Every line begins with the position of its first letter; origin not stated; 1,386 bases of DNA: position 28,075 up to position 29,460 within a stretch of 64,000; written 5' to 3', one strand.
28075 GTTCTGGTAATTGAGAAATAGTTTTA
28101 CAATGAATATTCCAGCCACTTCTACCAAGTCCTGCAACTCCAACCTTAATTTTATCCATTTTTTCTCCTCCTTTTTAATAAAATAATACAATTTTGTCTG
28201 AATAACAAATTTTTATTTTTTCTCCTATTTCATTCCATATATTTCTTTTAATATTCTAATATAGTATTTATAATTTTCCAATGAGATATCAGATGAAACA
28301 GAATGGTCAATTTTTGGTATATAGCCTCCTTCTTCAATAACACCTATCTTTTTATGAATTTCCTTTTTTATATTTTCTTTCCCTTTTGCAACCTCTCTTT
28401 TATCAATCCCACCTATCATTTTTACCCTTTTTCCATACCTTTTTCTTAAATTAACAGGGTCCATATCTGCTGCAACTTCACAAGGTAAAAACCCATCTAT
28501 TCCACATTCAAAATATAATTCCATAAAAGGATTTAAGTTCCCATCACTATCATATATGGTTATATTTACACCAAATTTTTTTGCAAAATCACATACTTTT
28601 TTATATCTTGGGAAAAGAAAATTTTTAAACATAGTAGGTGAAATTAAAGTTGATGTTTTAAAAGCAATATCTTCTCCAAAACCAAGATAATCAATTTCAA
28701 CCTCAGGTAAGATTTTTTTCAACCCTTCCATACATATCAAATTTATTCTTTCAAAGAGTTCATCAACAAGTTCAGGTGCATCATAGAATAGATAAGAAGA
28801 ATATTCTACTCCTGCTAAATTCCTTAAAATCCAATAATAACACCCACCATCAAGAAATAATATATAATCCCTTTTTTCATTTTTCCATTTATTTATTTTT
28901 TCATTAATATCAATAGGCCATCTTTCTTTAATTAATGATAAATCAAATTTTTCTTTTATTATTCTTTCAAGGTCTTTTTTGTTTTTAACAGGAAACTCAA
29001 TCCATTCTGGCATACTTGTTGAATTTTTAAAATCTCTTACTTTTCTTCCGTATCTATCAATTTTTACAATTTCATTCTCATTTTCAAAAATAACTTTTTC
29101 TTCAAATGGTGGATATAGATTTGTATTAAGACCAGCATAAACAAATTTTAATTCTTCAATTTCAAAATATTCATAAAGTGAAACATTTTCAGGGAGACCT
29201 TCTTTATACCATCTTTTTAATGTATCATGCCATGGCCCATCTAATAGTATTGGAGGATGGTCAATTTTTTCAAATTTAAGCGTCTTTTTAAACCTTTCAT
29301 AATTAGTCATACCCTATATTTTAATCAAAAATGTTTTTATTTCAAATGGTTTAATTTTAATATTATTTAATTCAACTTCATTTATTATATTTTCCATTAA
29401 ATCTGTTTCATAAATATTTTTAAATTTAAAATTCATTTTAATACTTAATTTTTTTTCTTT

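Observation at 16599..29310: Four URO-D/MtaA-like paralogs interleaved with glycosidases, also at 57955-58938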

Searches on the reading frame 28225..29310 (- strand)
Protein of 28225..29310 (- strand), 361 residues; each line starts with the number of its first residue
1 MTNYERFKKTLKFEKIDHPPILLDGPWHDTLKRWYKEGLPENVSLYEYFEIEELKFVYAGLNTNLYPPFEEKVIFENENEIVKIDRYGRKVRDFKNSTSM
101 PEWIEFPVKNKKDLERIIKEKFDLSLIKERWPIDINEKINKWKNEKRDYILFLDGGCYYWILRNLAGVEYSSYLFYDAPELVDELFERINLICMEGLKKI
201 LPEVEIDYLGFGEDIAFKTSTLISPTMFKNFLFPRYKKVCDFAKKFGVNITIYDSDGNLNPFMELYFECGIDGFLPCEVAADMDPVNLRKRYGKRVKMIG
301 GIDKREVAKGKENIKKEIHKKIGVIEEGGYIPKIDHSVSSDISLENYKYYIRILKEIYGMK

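Call 3: search_protein_families(library=pfam, proteins=[window:28225-29310:-], max_evalue=0.01)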
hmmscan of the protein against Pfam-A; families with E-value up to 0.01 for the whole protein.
window:28225-29310:- (361 aa): 1 family
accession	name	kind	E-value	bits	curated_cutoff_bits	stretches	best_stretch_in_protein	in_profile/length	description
PF01208.23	URO-D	-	6.8e-13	48.8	23.9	1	169-356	163-345/346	Uroporphyrinogen decarboxylase (URO-D)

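Call 4: search_protein_families(library=ncbifam, proteins=[window:28225-29310:-], max_evalue=0.01)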
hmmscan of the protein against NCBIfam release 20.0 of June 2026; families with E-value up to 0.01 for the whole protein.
window:28225-29310:- (361 aa): 4 families
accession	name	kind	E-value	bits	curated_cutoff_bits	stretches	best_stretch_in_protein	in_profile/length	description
TIGR01463.1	mtaA_cmuA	subfamily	1.1e-08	34.7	235.4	1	218-358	204-339/340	MtaA/CmuA family methyltransferase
NF004889.0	PRK06252.1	subfamily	3.7e-07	29.5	244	1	217-358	204-337/340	methylcobalamin:coenzyme M methyltransferase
NF040654.1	MtaA_Meth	equivalog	3.8e-07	29.4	400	1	100-321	91-302/337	methylcobamide:CoM methyltransferase MtaA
TIGR01464.1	hemE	equivalog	0.0021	17.1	302.95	1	222-354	206-336/338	uroporphyrinogen decarboxylase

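Call 6: find_encoding_contigs(protein=window:28225-29310:-, flank=10000, max_places=4)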
Protein window:28225-29310:- (361 aa): 1 contig read that carries it; 1 place shown.
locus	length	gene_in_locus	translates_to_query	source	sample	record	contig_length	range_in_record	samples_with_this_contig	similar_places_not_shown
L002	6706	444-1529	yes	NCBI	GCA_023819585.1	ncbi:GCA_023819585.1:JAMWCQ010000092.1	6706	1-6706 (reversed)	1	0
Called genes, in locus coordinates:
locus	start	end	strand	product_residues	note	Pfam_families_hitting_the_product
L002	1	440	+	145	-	PF17677:Glyco_hydro38C2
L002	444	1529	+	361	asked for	PF01208:URO-D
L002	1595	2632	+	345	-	PF01408:GFO_IDH_MocA, PF03447:NAD_binding_3 (weak), PF02894:GFO_IDH_MocA_C, PF22725:GFO_IDH_MocA_C3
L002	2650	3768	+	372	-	PF14100:DUF6807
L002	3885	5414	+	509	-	PF00370:FGGY_N, PF02782:FGGY_C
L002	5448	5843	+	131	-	PF00380:Ribosomal_S9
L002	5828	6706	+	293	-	PF01118:Semialdhyde_dh, PF22698:Semialdhyde_dhC_1, PF02774:Semialdhyde_dhC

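Call 15: search_solved_structures(query=window:28225-29310:-, max_evalue=1, show_alignments=1)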
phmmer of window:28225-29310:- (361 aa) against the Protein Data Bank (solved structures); distinct sequences matched with E-value up to 1: 2.
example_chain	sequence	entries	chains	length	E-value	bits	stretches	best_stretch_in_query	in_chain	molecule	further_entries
1j93_A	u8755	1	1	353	0.0012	21.5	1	219-355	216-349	UROPORPHYRINOGEN DECARBOXYLASE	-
4ay7_A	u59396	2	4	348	0.028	17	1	205-304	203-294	METHYLCOBALAMIN: COENZYME M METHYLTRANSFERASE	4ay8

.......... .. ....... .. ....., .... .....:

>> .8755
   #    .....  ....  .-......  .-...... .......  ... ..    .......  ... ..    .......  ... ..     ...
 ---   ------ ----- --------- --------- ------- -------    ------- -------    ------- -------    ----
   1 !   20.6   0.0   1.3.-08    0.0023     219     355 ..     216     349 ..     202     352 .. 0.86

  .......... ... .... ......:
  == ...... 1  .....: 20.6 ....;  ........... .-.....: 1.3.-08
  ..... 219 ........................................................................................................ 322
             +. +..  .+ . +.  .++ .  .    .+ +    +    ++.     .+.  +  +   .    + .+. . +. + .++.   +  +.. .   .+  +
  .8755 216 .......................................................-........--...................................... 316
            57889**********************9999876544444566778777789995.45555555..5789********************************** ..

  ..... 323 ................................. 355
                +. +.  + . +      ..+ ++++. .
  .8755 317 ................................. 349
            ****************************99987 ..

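Call 27: find_homologous_proteins(query=window:28225-29310:-, max_evalue=0.00001)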
Query window:28225-29310:- (361 aa): 477 proteins with E <= 0.00001 among 3569 candidates; the best 120 are listed.
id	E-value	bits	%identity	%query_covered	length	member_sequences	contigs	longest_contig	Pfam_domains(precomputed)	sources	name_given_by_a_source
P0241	2.4e-220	750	89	100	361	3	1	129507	PF01208.24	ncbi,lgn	ncbi:MAG: uroporphyrinogen decarboxylase family protein [Candidatus Ratteibacteria bacterium]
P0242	2.6e-212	723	86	100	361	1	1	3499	PF01208.24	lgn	-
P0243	4.5e-212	722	85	100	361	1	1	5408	PF01208.24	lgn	-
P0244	1.3e-209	714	84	100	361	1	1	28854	PF01208.24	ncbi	ncbi:MAG: uroporphyrinogen decarboxylase family protein [Candidatus Ratteibacteria bacterium]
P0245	6.3e-200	682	81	100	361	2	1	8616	PF01208.24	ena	-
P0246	1.7e-181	622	73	97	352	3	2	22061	PF01208.24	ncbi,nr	ncbi:MAG TPA: uroporphyrinogen decarboxylase family protein [bacterium]|nr:uroporphyrinogen decarbox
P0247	1.9e-180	618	72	100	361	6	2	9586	PF01208.24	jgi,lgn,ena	jgi:uroporphyrinogen decarboxylase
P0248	9.8e-173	593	70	100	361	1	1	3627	PF01208.24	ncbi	ncbi:MAG: uroporphyrinogen decarboxylase family protein [Candidatus Omnitrophota bacterium]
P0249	4.9e-172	591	70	99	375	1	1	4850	PF01208.24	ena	-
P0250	1.1e-171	589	70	100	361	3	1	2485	PF01208.24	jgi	-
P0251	1.7e-168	579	69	100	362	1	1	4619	PF01208.24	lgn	-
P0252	6.5e-168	577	70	99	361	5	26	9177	PF01208.24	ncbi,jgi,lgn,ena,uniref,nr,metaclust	ncbi:hypothetical protein COY52_08880 [Candidatus Desantisbacteria bacterium CG_4_10_14_0_8_um_filte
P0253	2.8e-167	575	69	97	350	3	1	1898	PF01208.24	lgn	-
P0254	3.6e-166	571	67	99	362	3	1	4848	PF01208.24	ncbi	-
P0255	4.0e-165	568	69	100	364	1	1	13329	PF01208.24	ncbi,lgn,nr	ncbi:MAG: hypothetical protein JW957_09120 [Candidatus Omnitrophica bacterium]|nr:hypothetical prote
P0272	2.4e-144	499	62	99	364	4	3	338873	PF01208.24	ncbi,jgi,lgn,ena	-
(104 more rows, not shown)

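Call 37: search_solved_structures(query=A2, max_evalue=1, show_alignments=3)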
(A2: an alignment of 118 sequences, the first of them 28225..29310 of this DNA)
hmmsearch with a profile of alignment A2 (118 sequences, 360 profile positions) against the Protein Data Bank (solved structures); distinct sequences matched with E-value up to 1: 3.
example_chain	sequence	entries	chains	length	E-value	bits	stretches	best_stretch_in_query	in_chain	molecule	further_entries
4ay7_A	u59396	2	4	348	0.19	13.9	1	200-277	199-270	METHYLCOBALAMIN: COENZYME M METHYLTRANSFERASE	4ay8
4wsh_A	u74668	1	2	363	0.41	12.7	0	173-355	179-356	Uroporphyrinogen decarboxylase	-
3cyv_A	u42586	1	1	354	0.98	11.5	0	284-357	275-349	Uroporphyrinogen decarboxylase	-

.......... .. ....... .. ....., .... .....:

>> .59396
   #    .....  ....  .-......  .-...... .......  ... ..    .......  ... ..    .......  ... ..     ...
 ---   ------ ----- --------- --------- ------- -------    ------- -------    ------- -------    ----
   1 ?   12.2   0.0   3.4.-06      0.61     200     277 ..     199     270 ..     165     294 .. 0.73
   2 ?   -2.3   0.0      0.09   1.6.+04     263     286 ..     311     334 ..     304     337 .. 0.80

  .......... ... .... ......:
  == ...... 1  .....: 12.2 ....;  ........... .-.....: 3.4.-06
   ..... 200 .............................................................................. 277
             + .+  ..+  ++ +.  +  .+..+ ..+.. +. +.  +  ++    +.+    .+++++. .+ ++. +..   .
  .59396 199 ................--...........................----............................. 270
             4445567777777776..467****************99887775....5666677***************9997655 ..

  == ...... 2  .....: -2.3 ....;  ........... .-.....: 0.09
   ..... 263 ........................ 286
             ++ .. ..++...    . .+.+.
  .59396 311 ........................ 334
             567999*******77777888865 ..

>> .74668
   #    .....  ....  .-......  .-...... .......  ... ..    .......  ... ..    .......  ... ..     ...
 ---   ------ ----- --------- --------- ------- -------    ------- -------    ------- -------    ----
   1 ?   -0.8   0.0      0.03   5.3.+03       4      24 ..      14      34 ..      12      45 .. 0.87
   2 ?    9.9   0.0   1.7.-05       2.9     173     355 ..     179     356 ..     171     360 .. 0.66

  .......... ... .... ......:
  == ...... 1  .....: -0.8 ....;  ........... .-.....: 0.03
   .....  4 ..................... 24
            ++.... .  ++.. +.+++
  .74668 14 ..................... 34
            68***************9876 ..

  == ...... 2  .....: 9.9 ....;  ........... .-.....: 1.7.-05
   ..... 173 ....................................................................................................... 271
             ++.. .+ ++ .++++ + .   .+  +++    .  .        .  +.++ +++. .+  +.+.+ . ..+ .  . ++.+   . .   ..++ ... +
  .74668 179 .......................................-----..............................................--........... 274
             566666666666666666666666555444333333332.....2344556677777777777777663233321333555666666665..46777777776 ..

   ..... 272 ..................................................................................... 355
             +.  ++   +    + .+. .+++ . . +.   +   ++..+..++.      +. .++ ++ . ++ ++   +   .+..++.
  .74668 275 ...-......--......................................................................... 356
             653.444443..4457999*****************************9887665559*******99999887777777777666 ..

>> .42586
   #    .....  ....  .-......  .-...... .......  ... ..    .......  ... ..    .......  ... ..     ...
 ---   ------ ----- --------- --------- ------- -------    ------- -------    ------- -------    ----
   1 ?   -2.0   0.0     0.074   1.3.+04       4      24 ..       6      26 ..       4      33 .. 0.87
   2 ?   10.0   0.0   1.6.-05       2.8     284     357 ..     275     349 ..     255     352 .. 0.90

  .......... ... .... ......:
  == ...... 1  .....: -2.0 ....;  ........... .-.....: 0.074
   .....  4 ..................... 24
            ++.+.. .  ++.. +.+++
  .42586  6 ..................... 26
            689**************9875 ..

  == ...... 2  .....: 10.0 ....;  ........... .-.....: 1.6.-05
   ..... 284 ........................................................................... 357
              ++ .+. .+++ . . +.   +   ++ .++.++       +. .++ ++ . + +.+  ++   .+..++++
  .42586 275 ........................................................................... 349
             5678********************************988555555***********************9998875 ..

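Call 40: find_encoding_contigs(protein=P0272, flank=10000, max_places=2)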
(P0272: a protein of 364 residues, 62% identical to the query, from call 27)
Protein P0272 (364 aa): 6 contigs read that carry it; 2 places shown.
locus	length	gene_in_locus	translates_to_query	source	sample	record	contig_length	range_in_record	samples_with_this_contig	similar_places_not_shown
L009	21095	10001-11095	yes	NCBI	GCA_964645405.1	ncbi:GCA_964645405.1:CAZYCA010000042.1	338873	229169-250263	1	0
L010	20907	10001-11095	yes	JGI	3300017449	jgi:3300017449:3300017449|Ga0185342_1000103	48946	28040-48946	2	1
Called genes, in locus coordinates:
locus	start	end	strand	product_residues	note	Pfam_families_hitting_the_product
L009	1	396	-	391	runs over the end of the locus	PF01041:DegT_DnrJ_EryC1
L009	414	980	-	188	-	PF08909:DUF1854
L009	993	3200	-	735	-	PF00664:ABC_membrane, PF00005:ABC_tran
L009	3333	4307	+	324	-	PF01116:F_bP_aldolase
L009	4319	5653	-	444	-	PF00860:Xan_ur_permease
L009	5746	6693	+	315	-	PF20583:DUF6786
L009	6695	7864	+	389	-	PF05684:DUF819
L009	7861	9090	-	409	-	PF00155:Aminotran_1_2 (weak), PF01041:DegT_DnrJ_EryC1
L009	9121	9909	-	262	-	PF02633:Creatininase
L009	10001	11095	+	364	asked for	PF01208:URO-D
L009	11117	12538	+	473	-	PF02614:UxaC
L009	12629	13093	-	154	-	PF00578:AhpC-TSA, PF08534:Redoxin, PF00085:Thioredoxin, PF13098:Thioredoxin_2, PF13905:Thioredoxin_8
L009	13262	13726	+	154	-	PF01475:FUR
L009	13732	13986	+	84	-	-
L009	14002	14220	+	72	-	-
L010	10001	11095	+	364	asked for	PF01208:URO-D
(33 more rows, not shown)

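Call 43: find_related_loci(query=A2, collection=genome_contigs, flank=10000)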
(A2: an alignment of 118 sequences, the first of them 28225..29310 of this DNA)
Query A2 (361 aa) in genome_contigs; peptide patterns used: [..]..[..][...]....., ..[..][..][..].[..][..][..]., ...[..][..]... (x = any residue, [..] = any of these).
305 stretches matched a pattern; 259 encode a relative of the query (tblastn E <= 1e-3); the best 80 are kept; 80 distinct loci.
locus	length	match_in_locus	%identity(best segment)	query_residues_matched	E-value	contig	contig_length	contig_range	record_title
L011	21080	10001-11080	89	1-360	0e+0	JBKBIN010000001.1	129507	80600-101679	MAG: Candidatus Ratteibacteria bacterium isolate 21I_069.bin.64 NODE_1_length_129507_cov_10.697450, whole genome shotgun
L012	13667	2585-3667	84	1-361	0e+0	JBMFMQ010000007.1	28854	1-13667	MAG: Candidatus Ratteibacteria bacterium isolate KM4337-25 NODE_7_length_28854_cov_4.963930, whole genome shotgun sequen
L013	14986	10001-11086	73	1-361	0e+0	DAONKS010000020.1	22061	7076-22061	MAG TPA_asm: bacterium isolate AMR_MDS_3707 NODE_2062_length_22061_cov_8.547532, whole genome shotgun sequence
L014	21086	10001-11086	71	1-360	1e-173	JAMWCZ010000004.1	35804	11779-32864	MAG: Candidatus Omnitrophota bacterium isolate QZM4_2.bins.330.Tibet NODE_3610_length_35804_cov_1.678925, whole genome s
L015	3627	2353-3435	70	1-361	0e+0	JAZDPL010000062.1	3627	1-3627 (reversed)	MAG: Candidatus Omnitrophota bacterium isolate MEGAHIT-group-0.834 k141_1665540, whole genome shotgun sequence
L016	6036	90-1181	69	1-360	6e-169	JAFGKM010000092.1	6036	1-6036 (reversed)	MAG: Candidatus Omnitrophota bacterium isolate Zod_Metabat.338 k87_14286283, whole genome shotgun sequence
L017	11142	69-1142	67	1-358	1e-166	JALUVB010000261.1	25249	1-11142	MAG: bacterium isolate 128-326_metabat2_scaf2bin.016 128-326_scaffold_705_c1, whole genome shotgun sequence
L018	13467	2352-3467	67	1-358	7e-165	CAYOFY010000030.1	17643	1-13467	MAG TPA_asm: uncultured bacterium isolate SRP098346_co1_300 genome assembly, contig: NODE_3281_length_17643_cov_27.02615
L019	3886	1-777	96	104-361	3e-167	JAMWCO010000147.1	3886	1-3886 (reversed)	MAG: Candidatus Omnitrophota bacterium isolate QZM4_1.bins.196.Tibet NODE_69966_length_3886_cov_3.603884, whole genome s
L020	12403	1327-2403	58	1-356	1e-142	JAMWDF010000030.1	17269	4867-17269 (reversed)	MAG: Candidatus Omnitrophota bacterium isolate QZM4_2.bins.498.Tibet NODE_12463_length_17269_cov_1.003033, whole genome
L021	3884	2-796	75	97-360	2e-138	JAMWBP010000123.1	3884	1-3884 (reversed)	MAG: Candidatus Omnitrophota bacterium isolate DG_1_4.bins.104.Tibet NODE_30147_length_3884_cov_0.787064, whole genome s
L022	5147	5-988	69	36-360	7e-131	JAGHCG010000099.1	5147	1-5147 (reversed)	MAG: bacterium isolate AUK276 PB_MBMC_230_c_000000000157, whole genome shotgun sequence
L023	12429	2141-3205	52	1-357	4e-128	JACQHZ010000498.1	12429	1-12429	MAG: Verrucomicrobia bacterium isolate NC_groundwater_1112_Ag_S2p5_58_80 S_2p5_S6_coassembly_k141_5108468, whole genome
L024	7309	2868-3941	49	1-360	8e-123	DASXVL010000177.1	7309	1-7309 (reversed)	MAG TPA_asm: Armatimonadota bacterium isolate SMAG_U4744 k141_348649, whole genome shotgun sequence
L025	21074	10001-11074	51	1-360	9e-123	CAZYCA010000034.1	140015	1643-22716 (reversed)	MAG TPA_asm: uncultured bacterium isolate SRP231805_co4_45 genome assembly, contig: k141_91844, whole genome shotgun seq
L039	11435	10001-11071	47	1-357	5e-112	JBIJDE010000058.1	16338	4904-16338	MAG: Armatimonadota bacterium isolate ME2006-08-22D15_3300044611_group2_bin191 Rohwer_bin399_scaffold_2670_c1, whole gen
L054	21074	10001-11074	46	1-359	9e-108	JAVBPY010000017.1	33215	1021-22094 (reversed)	MAG: Victivallaceae bacterium isolate EPI_MAG_00151 c_000001616435, whole genome shotgun sequence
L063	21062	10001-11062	47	1-355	3e-110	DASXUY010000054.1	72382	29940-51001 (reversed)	MAG TPA_asm: Capsulimonadaceae bacterium isolate SMAG_U4730 k141_32619, whole genome shotgun sequence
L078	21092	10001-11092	38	1-351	7e-75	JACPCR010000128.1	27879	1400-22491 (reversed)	MAG: Planctomycetota bacterium isolate NC_groundwater_288_Ag_S-0.65um_63_14 S6_GD2017_2_S65_scaffold_721, whole genome s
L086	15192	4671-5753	38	1-359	3e-70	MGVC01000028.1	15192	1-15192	MAG: Elusimicrobia bacterium RIFOXYA2_FULL_39_19 rifoxya2_full_scaffold_1972, whole genome shotgun sequence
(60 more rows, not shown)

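Call 51: predict_structure(alignment_id=A2)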
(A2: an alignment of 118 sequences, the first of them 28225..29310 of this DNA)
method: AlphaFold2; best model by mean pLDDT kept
length: 361 residues; sequences in the alignment: 118
mean_pLDDT: 96.8   pTM: 0.92
mean pLDDT of the five models: 96.8, 96.8, 96.7, 96.7, 96.3
residues with pLDDT >= 90: 350; 70-90: 11; 50-70: 0; < 50: 0
segments of 3 or more residues with pLDDT < 50: none
pLDDT, mean of each block of 10 residues (from residue 1): 97 97 92 97 96 97 97 98 98 90 97 98 98 98 96 98 97 97 99 99 98 94 98 99 98 96 98 97 98 98 97 98 97 92 98 96 77
secondary structure, 60 per line:
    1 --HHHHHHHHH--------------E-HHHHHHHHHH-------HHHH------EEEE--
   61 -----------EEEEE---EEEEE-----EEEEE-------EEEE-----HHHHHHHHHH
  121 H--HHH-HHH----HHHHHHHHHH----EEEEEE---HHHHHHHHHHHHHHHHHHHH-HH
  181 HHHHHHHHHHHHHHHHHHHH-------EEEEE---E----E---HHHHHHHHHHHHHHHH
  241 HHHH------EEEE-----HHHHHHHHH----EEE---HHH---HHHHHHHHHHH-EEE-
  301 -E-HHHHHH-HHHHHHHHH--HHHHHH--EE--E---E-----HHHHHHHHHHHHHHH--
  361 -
elements in order: H3-11 H28-37 H45-48 E55-58 E72-76 E80-84 E90-94 E102-105 H111-121 H135-144 E149-154 H158-177 H179-200 E208-212 H225-244 E251-254 H260-268 E273-275 H285-295 E297-299 H304-309 H311-319 H322-327 H344-358

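Call 54: search_protein_families(library=pfam, proteins=[L054:6097-7170:-, L054:7335-8150:+, L054:8310-9284:-, L054:2776-4509:+, L086:5816-7171:+, L086:7146-8792:+, L086:8833-10614:+, L086:10716-11606:+, L086:11898-12899:+, L086:154-2475:+], max_evalue=0.0001)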
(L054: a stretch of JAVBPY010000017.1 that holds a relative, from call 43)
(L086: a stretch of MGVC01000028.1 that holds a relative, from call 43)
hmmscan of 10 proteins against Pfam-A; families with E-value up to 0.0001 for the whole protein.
L054:6097-7170:- (357 aa): 1 family
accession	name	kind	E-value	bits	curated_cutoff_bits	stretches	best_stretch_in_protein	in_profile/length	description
PF00392.27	GntR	-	6.3e-11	42.2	27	1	18-79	3-64/64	Bacterial regulatory proteins, gntR family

L054:7335-8150:+ (271 aa): 0 families

L054:8310-9284:- (324 aa): 4 families
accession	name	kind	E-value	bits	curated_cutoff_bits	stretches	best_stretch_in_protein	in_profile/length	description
PF12833.13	HTH_18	-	7.2e-22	77.9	33.6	1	245-320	5-80/80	Helix-turn-helix domain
PF00165.29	HTH_AraC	-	3.6e-13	49.7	26.6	1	282-319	6-42/42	Bacterial regulatory helix-turn-helix proteins, AraC family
PF02311.25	AraC_binding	-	5e-13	49.4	21.1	1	71-139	16-83/135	AraC-like ligand binding domain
PF07883.17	Cupin_2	-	2.9e-07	30.5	27.2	1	63-121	3-60/70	Cupin domain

L054:2776-4509:+ (577 aa): 0 families

L086:5816-7171:+ (451 aa): 1 family
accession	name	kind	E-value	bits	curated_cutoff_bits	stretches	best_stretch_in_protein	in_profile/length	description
PF17128.10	DUF5107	-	3.5e-39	135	24.4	1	51-352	7-310/310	Domain of unknown function (DUF5107)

L086:7146-8792:+ (548 aa): 9 families
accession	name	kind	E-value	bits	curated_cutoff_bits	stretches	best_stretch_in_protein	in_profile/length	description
PF01436.27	NHL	-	3.1e-30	103.1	20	1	348-375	1-28/28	NHL repeat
PF25021.1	TEN_NHL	-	1.8e-11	44.1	27.1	0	264-369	59-162/357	Teneurin NHL domain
PF08450.18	SGL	-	7.4e-11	42.6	26.3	0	87-159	146-221/246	SMP-30/Gluconolactonase/LRE-like region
PF06739.17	SBBP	-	1.1e-08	35.3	20.5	0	350-365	14-29/38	Beta-propeller repeat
PF22701.2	Mala_s_1-like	-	5.8e-08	33.2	27.5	0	37-199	5-160/195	Mal s 1 allergenic protein-like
PF17170.10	DUF5128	-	4e-06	26.7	22.9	0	71-156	38-126/321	6-bladed beta-propeller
PF13449.12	Phytase-like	-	3.2e-05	24.4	27.6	0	124-164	70-110/284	Esterase-like activity of phytase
PF03022.22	MRJP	-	5e-05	23.2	19.8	0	123-184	187-252/288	Major royal jelly protein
PF23409.1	Beta-prop_EML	-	7e-05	22.9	88.2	0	483-504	171-192/267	Echinoderm microtubule-associated protein first beta-propeller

L086:8833-10614:+ (593 aa): 3 families
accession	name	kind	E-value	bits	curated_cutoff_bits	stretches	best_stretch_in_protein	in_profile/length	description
PF00664.28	ABC_membrane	-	5.2e-48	164.5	28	1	34-305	5-273/274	ABC transporter transmembrane region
PF00005.33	ABC_tran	-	2.3e-35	122.6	25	1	368-517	1-137/137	ABC transporter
PF02463.25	SMC_N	-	1.3e-09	38.3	40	1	406-560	108-212/220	RecF/RecN/SMC N terminal domain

L086:10716-11606:+ (296 aa): 1 family
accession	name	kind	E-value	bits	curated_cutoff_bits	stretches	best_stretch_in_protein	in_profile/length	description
PF04951.18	Peptidase_M55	-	6.9e-76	255.6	25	1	37-293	1-258/264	D-aminopeptidase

L086:11898-12899:+ (333 aa): 0 families

L086:154-2475:+ (773 aa): 4 families
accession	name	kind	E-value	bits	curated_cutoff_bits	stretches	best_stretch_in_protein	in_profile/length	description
PF17389.8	Bac_rhamnosid6H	-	4.5e-37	128.5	24.5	1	370-698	4-332/339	Bacterial alpha-L-rhamnosidase 6 hairpin glycosidase domain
PF17390.7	Bac_rhamnosid_C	-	2.3e-08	34.2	22.1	1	707-762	1-56/78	Bacterial alpha-L-rhamnosidase C-terminal domain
PF08531.16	Bac_rhamnosid_N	-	3.7e-05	24.1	25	0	39-181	3-154/172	Alpha-L-rhamnosidase N-terminal domain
PF05592.18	Bac_rhamnosid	-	9.2e-05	22.7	22.2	0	264-344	6-84/102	Bacterial alpha-L-rhamnosidase concanavalin-like domain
